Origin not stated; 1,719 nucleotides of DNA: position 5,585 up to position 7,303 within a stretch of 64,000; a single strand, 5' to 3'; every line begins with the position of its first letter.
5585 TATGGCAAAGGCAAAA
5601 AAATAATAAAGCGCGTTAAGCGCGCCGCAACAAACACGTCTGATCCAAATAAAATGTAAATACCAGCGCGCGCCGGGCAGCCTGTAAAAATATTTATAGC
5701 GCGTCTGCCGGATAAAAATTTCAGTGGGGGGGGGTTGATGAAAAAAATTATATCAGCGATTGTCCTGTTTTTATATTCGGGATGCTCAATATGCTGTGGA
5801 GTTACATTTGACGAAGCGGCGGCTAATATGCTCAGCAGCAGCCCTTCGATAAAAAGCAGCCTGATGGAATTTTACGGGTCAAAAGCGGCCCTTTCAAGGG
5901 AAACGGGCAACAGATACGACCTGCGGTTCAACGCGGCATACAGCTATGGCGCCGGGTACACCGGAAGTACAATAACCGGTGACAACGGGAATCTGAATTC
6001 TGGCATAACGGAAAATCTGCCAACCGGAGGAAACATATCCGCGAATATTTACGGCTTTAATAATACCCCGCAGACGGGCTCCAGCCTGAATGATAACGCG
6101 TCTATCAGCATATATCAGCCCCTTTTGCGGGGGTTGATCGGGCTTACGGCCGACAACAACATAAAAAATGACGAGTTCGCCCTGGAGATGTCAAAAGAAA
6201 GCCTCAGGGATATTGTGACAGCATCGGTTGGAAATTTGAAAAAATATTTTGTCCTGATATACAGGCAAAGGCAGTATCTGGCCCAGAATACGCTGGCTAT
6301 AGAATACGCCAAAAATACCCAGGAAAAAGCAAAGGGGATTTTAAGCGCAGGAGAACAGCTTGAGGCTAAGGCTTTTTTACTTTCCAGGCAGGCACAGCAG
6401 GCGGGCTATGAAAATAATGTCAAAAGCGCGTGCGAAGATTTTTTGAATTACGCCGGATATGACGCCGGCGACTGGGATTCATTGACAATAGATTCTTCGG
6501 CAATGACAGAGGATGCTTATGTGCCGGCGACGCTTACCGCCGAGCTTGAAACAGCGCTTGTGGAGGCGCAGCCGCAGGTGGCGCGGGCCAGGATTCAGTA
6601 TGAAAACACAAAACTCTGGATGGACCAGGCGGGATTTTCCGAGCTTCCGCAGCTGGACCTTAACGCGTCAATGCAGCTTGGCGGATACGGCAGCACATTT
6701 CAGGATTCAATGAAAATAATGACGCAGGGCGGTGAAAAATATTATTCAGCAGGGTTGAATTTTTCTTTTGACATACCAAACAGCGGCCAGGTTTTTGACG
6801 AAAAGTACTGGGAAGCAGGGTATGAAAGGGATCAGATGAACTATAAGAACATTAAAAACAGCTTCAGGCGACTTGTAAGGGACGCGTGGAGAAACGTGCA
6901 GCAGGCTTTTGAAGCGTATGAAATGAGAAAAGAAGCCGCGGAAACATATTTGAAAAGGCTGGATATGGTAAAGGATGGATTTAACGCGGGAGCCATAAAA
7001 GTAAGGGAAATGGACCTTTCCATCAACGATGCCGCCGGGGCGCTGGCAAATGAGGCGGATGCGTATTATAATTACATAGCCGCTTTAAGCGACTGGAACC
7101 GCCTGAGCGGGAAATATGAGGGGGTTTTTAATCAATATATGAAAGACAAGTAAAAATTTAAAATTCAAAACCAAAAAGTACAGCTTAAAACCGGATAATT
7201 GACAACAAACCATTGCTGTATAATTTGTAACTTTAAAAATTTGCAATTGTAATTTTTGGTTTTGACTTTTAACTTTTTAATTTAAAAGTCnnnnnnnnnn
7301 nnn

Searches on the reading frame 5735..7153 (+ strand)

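Call 7: search_protein_families(library=pfam, proteins=[window:5735-7153:+], max_evalue=0.00001)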
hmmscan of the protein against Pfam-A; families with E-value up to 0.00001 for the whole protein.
window:5735-7153:+ (472 aa): 1 family
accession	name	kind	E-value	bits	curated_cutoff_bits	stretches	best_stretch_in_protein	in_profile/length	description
PF02321.23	OEP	-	2.3e-18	67.1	22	1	271-459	4-187/187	Outer membrane efflux protein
